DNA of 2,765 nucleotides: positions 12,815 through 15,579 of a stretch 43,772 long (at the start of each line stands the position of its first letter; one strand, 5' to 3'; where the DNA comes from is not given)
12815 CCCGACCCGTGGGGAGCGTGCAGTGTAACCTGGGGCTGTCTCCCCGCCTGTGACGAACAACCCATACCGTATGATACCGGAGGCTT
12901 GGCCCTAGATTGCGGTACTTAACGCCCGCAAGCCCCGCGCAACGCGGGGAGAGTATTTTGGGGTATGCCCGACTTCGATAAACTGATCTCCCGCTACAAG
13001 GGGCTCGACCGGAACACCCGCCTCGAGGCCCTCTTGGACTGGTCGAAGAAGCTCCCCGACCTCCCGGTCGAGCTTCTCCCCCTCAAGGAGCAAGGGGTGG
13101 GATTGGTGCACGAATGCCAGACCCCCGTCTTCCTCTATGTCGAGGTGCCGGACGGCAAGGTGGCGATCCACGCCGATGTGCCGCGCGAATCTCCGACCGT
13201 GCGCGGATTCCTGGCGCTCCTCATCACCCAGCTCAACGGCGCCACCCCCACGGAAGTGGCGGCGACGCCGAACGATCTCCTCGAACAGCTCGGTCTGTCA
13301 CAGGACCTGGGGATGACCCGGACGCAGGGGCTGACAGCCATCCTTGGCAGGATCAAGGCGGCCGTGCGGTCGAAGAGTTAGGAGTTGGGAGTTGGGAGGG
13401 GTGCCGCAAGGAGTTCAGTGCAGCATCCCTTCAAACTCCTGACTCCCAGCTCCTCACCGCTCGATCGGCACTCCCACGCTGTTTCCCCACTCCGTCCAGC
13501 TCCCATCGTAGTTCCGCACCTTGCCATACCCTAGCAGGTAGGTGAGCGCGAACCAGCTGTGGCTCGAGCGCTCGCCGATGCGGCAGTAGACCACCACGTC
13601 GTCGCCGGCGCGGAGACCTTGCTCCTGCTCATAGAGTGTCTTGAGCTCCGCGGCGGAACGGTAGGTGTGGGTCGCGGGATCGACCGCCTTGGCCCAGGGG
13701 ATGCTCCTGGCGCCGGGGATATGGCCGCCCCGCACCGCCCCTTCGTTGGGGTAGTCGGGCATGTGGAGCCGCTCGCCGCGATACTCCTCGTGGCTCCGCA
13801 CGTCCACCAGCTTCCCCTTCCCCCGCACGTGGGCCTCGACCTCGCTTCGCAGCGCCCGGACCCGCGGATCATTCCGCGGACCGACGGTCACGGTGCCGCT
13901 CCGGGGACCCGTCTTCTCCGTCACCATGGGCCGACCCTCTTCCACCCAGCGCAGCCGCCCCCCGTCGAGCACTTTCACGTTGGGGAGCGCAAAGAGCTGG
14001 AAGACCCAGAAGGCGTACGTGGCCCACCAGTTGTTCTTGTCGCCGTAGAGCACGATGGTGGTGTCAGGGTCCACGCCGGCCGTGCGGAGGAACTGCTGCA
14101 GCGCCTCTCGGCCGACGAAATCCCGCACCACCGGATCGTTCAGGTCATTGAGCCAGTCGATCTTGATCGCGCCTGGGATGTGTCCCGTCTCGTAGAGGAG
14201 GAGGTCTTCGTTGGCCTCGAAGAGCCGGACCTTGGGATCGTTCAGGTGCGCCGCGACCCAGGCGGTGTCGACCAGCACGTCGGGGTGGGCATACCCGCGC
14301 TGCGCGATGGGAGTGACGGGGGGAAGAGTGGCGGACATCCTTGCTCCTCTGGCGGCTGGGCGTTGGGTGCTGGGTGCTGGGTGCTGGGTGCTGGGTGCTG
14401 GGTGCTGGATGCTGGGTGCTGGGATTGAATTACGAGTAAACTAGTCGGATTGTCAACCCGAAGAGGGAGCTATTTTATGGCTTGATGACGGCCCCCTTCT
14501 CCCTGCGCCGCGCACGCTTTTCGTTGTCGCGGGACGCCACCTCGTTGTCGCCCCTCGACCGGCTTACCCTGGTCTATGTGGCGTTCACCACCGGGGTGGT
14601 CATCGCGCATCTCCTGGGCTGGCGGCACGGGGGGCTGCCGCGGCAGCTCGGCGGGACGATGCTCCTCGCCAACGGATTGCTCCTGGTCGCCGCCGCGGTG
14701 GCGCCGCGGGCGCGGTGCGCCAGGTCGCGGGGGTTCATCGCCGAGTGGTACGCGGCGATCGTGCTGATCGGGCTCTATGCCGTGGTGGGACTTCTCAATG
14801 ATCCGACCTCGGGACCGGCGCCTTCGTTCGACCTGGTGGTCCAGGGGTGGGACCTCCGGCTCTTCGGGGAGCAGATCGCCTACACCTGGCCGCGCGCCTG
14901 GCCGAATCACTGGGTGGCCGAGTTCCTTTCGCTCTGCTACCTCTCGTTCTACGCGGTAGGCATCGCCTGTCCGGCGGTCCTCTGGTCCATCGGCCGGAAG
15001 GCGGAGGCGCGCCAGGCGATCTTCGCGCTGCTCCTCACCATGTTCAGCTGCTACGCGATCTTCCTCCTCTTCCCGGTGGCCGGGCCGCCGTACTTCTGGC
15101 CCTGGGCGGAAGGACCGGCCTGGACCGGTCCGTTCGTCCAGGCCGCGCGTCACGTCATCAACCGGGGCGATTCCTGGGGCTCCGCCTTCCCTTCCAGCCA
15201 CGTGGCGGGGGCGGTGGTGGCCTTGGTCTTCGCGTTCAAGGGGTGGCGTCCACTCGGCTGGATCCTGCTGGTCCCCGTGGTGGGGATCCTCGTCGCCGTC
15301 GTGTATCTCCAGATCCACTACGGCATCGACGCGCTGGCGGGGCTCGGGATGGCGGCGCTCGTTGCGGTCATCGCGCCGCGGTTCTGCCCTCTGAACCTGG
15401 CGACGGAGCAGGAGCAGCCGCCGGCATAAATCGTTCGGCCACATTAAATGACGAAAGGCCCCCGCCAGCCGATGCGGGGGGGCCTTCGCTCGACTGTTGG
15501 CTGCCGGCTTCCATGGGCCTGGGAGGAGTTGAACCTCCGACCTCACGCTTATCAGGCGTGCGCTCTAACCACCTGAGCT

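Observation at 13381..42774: Dispersed class of hairpins whose arms are tandem arrays of a 7-9 nt unit, with a different unit at most loci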

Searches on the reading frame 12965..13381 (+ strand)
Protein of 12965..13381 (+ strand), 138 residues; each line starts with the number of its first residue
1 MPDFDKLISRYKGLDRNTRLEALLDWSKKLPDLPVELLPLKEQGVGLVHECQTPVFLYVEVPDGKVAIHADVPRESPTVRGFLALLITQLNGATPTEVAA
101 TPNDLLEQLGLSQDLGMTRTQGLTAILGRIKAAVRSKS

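Call 18: search_protein_families(library=pfam, proteins=[window:12965-13381:+])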
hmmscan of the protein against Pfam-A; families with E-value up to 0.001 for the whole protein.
window:12965-13381:+ (138 aa): 1 family
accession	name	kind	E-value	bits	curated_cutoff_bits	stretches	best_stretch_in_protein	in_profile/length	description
PF02657.20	SufE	-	9.7e-27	93.6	27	1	15-132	9-120/121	Fe-S metabolism associated domain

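Call 73: find_encoding_contigs(protein=window:12965-13381:+, flank=3000, max_places=10)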
Protein window:12965-13381:+ (138 aa): 9 contigs read that carry it; 7 places shown.
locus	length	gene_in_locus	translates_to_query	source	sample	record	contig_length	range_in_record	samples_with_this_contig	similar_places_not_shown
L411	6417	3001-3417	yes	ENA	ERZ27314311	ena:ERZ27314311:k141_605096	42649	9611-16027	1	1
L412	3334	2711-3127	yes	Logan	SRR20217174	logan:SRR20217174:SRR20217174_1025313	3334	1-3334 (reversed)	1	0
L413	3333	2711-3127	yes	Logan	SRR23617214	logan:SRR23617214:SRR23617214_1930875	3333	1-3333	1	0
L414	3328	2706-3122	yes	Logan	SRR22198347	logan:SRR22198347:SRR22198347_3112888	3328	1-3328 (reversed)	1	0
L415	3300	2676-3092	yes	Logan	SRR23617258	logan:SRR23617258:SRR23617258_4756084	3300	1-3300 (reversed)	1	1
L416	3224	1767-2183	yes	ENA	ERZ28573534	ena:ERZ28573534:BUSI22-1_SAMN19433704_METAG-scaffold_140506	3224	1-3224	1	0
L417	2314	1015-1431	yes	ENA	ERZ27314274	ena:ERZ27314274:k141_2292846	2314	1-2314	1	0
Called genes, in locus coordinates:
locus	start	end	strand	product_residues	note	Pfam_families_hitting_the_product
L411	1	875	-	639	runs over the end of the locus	PF00005:ABC_tran, PF02463:SMC_N (faint), PF03193:RsgA_GTPase (faint), PF13555:AAA_29 (faint), PF01926:MMR_HSR1 (faint), PF12848:ABC_tran_Xtn, PF00005:ABC_tran, PF16326:ABC_tran_CTD, +1 more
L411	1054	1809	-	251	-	-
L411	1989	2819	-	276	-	-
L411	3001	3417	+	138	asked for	PF02657:SufE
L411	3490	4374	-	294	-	PF00581:Rhodanese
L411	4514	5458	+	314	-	PF14378:PAP2_3, PF01569:PAP2 (weak)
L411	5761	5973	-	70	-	-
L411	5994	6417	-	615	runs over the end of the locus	PF00009:GTP_EFTU, PF03144:GTP_EFTU_D2, PF00679:EFG_C, PF21018:BipA_C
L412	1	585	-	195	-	?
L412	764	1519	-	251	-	-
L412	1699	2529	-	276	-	-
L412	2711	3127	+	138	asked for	PF02657:SufE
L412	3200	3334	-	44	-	?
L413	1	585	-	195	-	?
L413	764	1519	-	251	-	-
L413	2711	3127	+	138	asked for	PF02657:SufE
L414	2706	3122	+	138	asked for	PF02657:SufE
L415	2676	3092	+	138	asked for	PF02657:SufE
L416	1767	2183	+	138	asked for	PF02657:SufE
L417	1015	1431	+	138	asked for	PF02657:SufE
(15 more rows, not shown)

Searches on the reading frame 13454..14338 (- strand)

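Call 18: search_protein_families(library=pfam, proteins=[window:13454-14338:-])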
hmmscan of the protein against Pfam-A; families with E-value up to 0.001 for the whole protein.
window:13454-14338:- (294 aa): 1 family
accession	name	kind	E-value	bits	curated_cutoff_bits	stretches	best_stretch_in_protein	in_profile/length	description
PF00581.25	Rhodanese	-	2.3e-35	121.5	22.2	2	166-286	4-101/102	Rhodanese-like domain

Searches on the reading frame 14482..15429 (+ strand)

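Call 18: search_protein_families(library=pfam, proteins=[window:14482-15429:+])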
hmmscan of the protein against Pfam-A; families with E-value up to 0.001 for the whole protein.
window:14482-15429:+ (315 aa): 2 families
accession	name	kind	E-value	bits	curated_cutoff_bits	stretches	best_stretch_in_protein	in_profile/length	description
PF14378.12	PAP2_3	-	3.3e-16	60.1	27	1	142-296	25-189/190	PAP2 superfamily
PF01569.27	PAP2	-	3.5e-06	27.2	27.2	1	181-301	7-124/130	PAP2 superfamily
